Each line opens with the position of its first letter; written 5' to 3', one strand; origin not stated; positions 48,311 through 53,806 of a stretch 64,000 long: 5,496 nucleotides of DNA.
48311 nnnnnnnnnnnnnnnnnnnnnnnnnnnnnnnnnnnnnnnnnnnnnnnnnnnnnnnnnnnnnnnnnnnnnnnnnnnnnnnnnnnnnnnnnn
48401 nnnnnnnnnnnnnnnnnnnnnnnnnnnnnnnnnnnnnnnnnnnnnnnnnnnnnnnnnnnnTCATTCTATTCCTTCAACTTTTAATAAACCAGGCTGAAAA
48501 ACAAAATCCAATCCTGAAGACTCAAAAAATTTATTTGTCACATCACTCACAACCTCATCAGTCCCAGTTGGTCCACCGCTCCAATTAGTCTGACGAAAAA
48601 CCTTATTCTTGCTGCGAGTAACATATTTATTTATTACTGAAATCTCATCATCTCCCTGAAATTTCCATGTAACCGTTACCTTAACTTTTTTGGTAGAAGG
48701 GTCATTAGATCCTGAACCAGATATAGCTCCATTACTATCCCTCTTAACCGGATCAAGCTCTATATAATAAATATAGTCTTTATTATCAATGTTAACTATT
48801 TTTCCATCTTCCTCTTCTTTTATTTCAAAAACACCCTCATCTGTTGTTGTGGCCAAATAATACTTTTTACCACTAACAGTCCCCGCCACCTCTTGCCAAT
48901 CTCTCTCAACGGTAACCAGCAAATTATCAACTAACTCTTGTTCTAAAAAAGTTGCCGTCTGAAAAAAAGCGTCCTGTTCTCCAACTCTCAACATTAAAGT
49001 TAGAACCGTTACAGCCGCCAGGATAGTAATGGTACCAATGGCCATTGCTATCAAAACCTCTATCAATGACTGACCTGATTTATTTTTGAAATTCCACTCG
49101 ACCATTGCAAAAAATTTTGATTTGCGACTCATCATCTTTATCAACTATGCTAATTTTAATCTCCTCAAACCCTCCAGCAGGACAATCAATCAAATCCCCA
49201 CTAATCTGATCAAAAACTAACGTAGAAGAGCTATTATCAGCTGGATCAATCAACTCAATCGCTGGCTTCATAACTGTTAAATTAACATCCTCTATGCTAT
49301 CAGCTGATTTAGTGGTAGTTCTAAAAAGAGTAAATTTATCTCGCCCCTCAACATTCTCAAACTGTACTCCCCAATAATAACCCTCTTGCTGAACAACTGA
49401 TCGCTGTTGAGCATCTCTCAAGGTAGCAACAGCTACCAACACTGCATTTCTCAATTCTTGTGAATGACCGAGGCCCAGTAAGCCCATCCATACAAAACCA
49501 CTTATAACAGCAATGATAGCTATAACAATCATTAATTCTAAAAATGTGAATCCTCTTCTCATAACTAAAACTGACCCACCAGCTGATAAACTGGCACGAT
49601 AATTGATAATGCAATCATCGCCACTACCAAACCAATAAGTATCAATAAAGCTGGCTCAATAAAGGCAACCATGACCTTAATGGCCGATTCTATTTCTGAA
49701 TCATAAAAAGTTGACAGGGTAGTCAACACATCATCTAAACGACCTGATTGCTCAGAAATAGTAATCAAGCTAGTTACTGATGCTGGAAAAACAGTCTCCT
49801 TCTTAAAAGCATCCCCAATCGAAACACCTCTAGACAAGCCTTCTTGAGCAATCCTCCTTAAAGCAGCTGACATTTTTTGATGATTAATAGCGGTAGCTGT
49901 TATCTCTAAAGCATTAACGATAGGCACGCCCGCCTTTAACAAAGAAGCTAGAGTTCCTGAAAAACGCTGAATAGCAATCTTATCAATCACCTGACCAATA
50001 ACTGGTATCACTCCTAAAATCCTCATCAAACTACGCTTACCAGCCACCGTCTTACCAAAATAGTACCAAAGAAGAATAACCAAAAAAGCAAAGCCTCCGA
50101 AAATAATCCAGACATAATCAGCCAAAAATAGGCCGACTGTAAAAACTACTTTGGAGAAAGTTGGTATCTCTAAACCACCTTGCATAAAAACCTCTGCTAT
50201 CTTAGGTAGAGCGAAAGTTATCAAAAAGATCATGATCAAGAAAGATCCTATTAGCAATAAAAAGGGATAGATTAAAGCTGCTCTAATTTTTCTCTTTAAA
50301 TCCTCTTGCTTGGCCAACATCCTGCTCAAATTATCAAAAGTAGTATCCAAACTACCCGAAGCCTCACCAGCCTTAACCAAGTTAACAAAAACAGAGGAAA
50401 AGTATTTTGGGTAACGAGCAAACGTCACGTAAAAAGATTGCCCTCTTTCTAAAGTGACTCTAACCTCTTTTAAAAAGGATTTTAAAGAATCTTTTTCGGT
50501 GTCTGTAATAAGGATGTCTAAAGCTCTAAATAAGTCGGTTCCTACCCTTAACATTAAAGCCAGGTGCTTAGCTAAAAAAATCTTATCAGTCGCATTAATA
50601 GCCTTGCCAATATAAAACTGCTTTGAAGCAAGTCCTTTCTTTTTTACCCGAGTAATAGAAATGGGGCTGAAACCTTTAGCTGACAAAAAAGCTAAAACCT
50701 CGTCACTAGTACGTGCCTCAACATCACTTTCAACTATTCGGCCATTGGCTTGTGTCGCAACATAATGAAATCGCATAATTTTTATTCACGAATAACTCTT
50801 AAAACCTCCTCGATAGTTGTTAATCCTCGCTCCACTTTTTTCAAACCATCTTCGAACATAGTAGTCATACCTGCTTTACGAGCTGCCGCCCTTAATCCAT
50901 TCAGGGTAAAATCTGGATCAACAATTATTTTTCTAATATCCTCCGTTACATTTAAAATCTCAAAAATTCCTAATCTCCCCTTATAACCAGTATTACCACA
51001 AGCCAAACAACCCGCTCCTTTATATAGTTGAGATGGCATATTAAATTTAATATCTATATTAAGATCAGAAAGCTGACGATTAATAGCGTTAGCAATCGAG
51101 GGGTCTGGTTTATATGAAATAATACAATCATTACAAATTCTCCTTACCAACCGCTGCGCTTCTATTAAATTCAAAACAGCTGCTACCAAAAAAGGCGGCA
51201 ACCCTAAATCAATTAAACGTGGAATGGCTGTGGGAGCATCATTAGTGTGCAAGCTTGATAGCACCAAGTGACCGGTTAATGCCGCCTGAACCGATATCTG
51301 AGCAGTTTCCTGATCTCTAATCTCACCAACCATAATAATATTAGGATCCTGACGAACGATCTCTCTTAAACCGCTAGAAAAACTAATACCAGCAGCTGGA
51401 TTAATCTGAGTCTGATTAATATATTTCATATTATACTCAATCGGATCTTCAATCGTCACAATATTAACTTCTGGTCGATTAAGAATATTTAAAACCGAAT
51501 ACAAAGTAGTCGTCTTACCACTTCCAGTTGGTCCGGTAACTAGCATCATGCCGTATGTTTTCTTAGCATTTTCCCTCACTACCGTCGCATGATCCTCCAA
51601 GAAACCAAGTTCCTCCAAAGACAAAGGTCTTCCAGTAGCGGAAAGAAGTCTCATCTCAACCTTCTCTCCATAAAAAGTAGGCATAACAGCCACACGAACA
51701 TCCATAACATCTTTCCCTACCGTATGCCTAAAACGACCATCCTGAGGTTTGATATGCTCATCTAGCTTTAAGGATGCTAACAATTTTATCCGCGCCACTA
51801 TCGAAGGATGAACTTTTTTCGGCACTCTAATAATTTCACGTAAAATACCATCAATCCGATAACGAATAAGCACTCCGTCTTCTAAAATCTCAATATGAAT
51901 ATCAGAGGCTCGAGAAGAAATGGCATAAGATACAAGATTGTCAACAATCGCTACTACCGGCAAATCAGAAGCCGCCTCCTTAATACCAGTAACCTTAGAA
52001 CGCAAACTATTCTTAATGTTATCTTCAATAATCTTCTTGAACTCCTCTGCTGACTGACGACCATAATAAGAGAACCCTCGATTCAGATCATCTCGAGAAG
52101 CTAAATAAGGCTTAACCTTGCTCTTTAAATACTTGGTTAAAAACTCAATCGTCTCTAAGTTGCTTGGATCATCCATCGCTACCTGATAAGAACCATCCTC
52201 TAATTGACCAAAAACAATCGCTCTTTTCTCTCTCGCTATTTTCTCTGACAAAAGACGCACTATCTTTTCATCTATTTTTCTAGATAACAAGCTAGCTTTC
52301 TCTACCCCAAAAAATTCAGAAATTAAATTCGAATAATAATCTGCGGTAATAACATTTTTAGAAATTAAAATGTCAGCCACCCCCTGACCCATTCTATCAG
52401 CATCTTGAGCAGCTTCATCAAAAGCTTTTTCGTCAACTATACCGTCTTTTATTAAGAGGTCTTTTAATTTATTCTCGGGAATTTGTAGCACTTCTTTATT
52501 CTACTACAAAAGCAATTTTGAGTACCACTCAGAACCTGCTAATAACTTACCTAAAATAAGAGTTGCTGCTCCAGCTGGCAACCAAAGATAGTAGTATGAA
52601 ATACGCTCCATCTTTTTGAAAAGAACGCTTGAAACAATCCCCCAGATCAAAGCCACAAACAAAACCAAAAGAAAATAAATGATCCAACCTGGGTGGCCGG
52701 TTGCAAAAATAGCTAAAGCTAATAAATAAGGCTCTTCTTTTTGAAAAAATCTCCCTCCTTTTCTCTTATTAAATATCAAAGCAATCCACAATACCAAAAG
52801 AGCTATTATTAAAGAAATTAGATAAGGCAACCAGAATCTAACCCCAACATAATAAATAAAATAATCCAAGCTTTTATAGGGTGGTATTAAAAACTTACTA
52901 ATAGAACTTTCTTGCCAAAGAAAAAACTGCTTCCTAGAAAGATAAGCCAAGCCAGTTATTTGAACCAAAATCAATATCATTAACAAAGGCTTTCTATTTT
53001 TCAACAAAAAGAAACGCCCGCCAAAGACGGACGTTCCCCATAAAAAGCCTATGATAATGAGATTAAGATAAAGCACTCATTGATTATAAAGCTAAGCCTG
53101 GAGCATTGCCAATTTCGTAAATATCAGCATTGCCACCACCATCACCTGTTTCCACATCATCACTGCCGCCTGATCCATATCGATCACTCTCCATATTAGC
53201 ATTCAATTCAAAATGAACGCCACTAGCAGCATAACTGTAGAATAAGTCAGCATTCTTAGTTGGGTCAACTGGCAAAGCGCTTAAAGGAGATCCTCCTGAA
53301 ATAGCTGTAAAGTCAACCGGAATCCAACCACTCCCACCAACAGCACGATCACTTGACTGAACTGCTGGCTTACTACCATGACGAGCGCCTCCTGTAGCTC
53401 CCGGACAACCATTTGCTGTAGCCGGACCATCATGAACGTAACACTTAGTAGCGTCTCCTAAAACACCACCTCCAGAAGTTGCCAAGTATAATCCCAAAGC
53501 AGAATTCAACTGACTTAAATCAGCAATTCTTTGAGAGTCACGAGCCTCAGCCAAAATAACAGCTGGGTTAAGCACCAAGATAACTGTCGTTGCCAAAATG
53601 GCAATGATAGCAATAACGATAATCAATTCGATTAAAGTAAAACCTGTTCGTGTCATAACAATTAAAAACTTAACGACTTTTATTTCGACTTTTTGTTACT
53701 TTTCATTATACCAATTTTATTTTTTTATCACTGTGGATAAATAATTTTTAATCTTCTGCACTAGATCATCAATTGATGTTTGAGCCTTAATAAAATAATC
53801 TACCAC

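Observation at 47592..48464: Secreted protein with three GW(A)W-x3-IGWISF repeats inside the type IV pilus operon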

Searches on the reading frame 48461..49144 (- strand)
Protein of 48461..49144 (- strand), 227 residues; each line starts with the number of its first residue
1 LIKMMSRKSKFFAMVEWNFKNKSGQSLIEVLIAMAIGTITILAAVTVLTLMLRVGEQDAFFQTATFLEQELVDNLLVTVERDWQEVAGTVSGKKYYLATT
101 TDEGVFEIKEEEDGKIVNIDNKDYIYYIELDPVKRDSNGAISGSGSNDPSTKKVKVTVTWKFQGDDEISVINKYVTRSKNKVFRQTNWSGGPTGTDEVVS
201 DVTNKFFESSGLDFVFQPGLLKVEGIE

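Call 3: search_protein_families(library=pfam, proteins=[window:48461-49144:-], max_evalue=1)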
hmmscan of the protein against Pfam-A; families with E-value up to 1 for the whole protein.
window:48461-49144:- (227 aa): 1 family
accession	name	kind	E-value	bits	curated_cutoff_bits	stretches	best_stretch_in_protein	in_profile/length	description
PF07963.17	N_methyl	-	9.3e-07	28.6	21.2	1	20-44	2-26/27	Prokaryotic N-terminal methylation motif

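Call 4: search_protein_families(library=ncbifam, proteins=[window:48461-49144:-], max_evalue=1)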
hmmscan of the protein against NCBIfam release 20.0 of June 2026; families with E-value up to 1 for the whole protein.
window:48461-49144:- (227 aa): 8 families
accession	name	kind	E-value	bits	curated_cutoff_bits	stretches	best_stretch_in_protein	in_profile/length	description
TIGR02523.1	type_IV_pilV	equivalog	1.2e-08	35.5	52.2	1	23-160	2-138/139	type IV pilus modification protein PilV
NF007848.0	PRK10557.1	equivalog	4.9e-06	26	120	1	20-85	8-69/192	prepilin peptidase-dependent protein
TIGR01707.1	gspI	equivalog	0.0033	17.9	44.35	1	24-54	1-31/101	type II secretion system minor pseudopilin GspI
NF049906.1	IncMemCPSIT0556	equivalog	0.0057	15.4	400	1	16-54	20-58/337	CPSIT_0556 family inclusion membrane protein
TIGR02532.1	IV_pilin_GFxxxE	domain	0.045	13.6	16.3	1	26-45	5-24/24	prepilin-type N-terminal cleavage/methylation domain-containing protein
NF047828.1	T3SSXpsI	equivalog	0.15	12.1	150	0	24-95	3-74/132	type II secretion system protein XpsI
TIGR02598.1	TIGR02598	subfamily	0.22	11.7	51.4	1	25-178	2-141/151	Verru_Chthon cassette protein B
NF041013.1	T4P_ComGE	equivalog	0.8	9.8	49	1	20-51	1-32/83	competence type IV pilus minor pilin ComGE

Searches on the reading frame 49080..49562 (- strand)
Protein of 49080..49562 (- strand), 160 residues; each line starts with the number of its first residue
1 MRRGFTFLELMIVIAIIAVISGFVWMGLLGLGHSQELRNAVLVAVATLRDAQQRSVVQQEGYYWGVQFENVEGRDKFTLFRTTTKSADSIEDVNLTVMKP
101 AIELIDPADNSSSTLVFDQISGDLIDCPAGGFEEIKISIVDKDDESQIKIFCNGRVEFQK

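Call 3: search_protein_families(library=pfam, proteins=[window:49080-49562:-], max_evalue=1)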
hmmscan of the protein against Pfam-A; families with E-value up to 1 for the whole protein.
window:49080-49562:- (160 aa): 1 family
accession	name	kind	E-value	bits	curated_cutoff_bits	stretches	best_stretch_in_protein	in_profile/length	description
PF07963.17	N_methyl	-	4.9e-07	29.5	21.2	1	2-24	4-26/27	Prokaryotic N-terminal methylation motif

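Call 4: search_protein_families(library=ncbifam, proteins=[window:49080-49562:-], max_evalue=1)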
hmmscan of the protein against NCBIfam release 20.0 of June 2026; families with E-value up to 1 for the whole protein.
window:49080-49562:- (160 aa): 14 families
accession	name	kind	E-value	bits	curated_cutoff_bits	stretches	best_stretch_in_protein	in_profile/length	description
TIGR01708.2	typeII_sec_gspH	equivalog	9.1e-11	42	80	1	3-70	2-67/169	type II secretion system minor pseudopilin GspH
TIGR02532.1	IV_pilin_GFxxxE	domain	4.3e-07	29.5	16.3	1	2-24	1-23/24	prepilin-type N-terminal cleavage/methylation domain-containing protein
NF007862.0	PRK10574.1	equivalog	0.00012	22.2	138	1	2-22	4-24/145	prepilin peptidase-dependent pilin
TIGR02596.1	TIGR02596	subfamily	0.0012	18.9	70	1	5-53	1-49/196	Verru_Chthon cassette protein D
NF040982.1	ComGD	equivalog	0.0027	18.1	70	1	3-63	2-62/139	competence type IV pilus minor pilin ComGD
NF047827.1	T3SSXpsH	equivalog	0.0063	16.3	160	1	3-57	1-55/145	type II secretion system protein XpsH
NF007800.0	PRK10506.1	equivalog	0.0071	16.2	158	1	2-51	8-57/163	prepilin peptidase-dependent protein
TIGR01710.1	typeII_sec_gspG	equivalog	0.0078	16.2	88.85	1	3-38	1-36/134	type II secretion system major pseudopilin GspG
NF041775.1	typeIV_PilA_Myxo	equivalog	0.011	15.7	400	1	2-22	10-30/214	type IV pilin protein PilA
NF040999.1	pilin_ComGC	equivalog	0.016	15.4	75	1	3-20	2-19/84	competence type IV pilus major pilin ComGC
NF047828.1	T3SSXpsI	equivalog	0.055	13.5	150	1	3-73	2-67/132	type II secretion system protein XpsI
NF041013.1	T4P_ComGE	equivalog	0.06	13.4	49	1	3-25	4-26/83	competence type IV pilus minor pilin ComGE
TIGR01707.1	gspI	equivalog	0.33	11.5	44.35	1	4-99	1-98/101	type II secretion system minor pseudopilin GspI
TIGR01711.1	gspJ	equivalog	0.35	10.6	64.85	1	3-21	1-19/192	type II secretion system minor pseudopilin GspJ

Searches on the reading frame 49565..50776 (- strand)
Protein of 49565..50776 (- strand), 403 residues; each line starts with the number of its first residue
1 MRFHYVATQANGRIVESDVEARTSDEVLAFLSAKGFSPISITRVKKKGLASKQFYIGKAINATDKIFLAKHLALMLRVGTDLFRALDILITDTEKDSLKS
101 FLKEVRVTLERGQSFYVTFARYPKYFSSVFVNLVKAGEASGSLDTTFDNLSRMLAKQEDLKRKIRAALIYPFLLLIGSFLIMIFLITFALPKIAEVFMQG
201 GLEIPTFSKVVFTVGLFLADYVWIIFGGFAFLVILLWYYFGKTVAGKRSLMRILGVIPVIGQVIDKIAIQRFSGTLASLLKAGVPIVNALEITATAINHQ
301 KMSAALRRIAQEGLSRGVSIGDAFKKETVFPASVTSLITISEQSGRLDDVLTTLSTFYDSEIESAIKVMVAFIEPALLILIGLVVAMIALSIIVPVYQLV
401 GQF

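Call 3: search_protein_families(library=pfam, proteins=[window:49565-50776:-], max_evalue=1)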
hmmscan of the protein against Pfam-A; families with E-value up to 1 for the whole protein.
window:49565-50776:- (403 aa): 2 families
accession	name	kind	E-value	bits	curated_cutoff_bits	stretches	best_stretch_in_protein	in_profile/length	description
PF00482.28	T2SSF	-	2e-52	176.9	25.2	2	69-191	2-125/125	Type II secretion system (T2SS), protein F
PF06143.16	Baculo_11_kDa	-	0.15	12.1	28.4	0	167-189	31-53/84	Baculovirus 11 kDa family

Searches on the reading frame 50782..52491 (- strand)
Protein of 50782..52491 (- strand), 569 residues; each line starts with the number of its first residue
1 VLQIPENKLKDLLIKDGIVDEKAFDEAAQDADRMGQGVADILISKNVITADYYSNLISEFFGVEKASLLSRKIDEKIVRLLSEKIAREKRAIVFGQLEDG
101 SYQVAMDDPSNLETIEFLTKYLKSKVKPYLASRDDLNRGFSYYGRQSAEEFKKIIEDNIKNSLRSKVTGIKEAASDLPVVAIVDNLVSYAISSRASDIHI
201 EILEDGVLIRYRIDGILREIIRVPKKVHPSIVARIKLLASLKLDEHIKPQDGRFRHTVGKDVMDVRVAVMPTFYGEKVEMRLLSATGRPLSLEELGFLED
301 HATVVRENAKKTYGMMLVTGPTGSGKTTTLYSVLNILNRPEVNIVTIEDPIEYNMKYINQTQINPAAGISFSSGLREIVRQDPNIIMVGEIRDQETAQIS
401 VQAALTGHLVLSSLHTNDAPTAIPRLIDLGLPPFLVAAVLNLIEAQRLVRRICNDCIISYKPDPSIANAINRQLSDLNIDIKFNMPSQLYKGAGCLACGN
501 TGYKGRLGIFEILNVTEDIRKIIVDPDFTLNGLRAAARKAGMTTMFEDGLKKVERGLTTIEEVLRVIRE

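Call 3: search_protein_families(library=pfam, proteins=[window:50782-52491:-], max_evalue=1)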
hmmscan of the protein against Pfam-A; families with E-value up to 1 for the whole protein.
window:50782-52491:- (569 aa): 25 families
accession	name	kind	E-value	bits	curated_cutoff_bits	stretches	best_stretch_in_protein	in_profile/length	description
PF00437.27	T2SSE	-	2.2e-120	402.1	24.9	1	173-565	2-370/370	Type II/IV secretion system protein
PF05157.20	MshEN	-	6.6e-13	48.9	23.1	1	62-147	2-87/90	MshEN domain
PF13401.12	AAA_22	-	0.00012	22.9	27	1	311-348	3-42/130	AAA domain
PF25199.1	nSTAND_NTPase5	-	0.00022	21.5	34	1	300-351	30-80/145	Novel STAND NTPase 5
PF13191.12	AAA_16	-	0.00024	22.1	32.6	1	301-361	15-64/167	AAA ATPase domain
PF20720.3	nSTAND3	-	0.0024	18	27.2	1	311-354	15-58/155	Novel STAND NTPase 3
PF13604.12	AAA_30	-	0.0033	17.6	27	1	303-340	8-45/191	AAA domain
PF13555.12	AAA_29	-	0.0059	16.8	27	1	313-337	22-46/61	P-loop containing region of AAA domain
PF13245.12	AAA_19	-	0.011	16.3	25.1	1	313-341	11-39/134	AAA domain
PF13173.12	AAA_14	-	0.015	15.7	27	1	315-356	4-46/129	AAA domain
PF12775.13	AAA_7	-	0.016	15.1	25.8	1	315-347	35-67/181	P-loop containing dynein motor region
PF00004.35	AAA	-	0.017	16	21.2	1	316-348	1-30/131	ATPase family associated with various cellular activities (AAA)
PF13086.12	AAA_11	-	0.027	14.7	27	1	309-338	13-42/257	AAA domain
PF02492.25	cobW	-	0.035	14.1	20.7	1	316-345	3-31/180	CobW/HypB/UreG, nucleotide-binding domain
PF03266.21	NTPase_1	-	0.04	14.2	23.9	1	316-344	2-30/168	NTPase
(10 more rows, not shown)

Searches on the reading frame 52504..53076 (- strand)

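Call 3: search_protein_families(library=pfam, proteins=[window:52504-53076:-], max_evalue=1)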
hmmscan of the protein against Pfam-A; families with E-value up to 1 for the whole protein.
window:52504-53076:- (190 aa): 2 families
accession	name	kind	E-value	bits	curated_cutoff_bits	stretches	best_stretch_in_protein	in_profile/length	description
PF20176.3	DUF6541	-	0.012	14.4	29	1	83-176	237-334/646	Family of unknown function (DUF6541)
PF02355.23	SecD_SecF_C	-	0.61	9.9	20.5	1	118-154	146-179/189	Protein export membrane protein SecD/SecF, C-terminal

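Call 4: search_protein_families(library=ncbifam, proteins=[window:52504-53076:-], max_evalue=1)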
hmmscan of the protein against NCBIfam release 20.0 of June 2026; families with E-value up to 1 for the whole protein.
window:52504-53076:- (190 aa): 0 families

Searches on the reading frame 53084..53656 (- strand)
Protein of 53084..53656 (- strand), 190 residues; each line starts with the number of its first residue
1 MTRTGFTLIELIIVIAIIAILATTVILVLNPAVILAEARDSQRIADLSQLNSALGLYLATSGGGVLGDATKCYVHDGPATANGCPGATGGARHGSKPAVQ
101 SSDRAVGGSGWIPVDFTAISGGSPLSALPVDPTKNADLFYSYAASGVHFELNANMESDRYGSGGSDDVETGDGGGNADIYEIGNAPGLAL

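Call 3: search_protein_families(library=pfam, proteins=[window:53084-53656:-], max_evalue=1)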
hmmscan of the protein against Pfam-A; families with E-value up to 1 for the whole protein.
window:53084-53656:- (190 aa): 2 families
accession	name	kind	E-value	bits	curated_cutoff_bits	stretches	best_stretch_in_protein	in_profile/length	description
PF07963.17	N_methyl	-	2.4e-06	27.3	21.2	1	3-25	4-26/27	Prokaryotic N-terminal methylation motif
PF02535.28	Zip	-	0.1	12.2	35.1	1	12-69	3-52/323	ZIP Zinc transporter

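Call 4: search_protein_families(library=ncbifam, proteins=[window:53084-53656:-], max_evalue=1)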
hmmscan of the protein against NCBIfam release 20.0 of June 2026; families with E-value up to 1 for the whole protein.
window:53084-53656:- (190 aa): 16 families
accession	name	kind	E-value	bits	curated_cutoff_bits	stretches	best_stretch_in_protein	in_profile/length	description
TIGR02532.1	IV_pilin_GFxxxE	domain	3e-07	30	16.3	1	4-25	2-23/24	prepilin-type N-terminal cleavage/methylation domain-containing protein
TIGR01708.2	typeII_sec_gspH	equivalog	9.3e-06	25.7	80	1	4-31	2-29/169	type II secretion system minor pseudopilin GspH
TIGR01710.1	typeII_sec_gspG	equivalog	8.7e-05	22.6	88.85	1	5-57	2-52/134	type II secretion system major pseudopilin GspG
NF041775.1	typeIV_PilA_Myxo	equivalog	9.4e-05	22.5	400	1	4-43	11-46/214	type IV pilin protein PilA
TIGR01711.1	gspJ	equivalog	0.00018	21.4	64.85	1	5-56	2-52/192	type II secretion system minor pseudopilin GspJ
NF007862.0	PRK10574.1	equivalog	0.00025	21.2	138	1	2-26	3-27/145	prepilin peptidase-dependent pilin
NF040999.1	pilin_ComGC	equivalog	0.0017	18.5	75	1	4-23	2-21/84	competence type IV pilus major pilin ComGC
TIGR02596.1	TIGR02596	subfamily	0.0028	17.8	70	1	6-32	1-27/196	Verru_Chthon cassette protein D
NF041013.1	T4P_ComGE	equivalog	0.0092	16.1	49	1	5-29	5-29/83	competence type IV pilus minor pilin ComGE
NF040982.1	ComGD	equivalog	0.014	15.8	70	1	4-29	2-27/139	competence type IV pilus minor pilin ComGD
TIGR01707.1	gspI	equivalog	0.04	14.4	44.35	1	5-27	1-23/101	type II secretion system minor pseudopilin GspI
NF007800.0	PRK10506.1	equivalog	0.054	13.3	158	1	3-23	8-28/163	prepilin peptidase-dependent protein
TIGR02599.1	TIGR02599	subfamily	0.062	12.5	256.5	1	5-30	1-26/361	Verru_Chthon cassette protein C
NF038304.1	EPS_HpsC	equivalog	0.15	11.6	200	1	3-50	20-66/318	hormogonium polysaccharide secretion pseudopilin HpsC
NF041002.1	pilin_ComGF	equivalog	0.25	11.6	80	1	4-28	2-26/139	competence type IV pilus minor pilin ComGF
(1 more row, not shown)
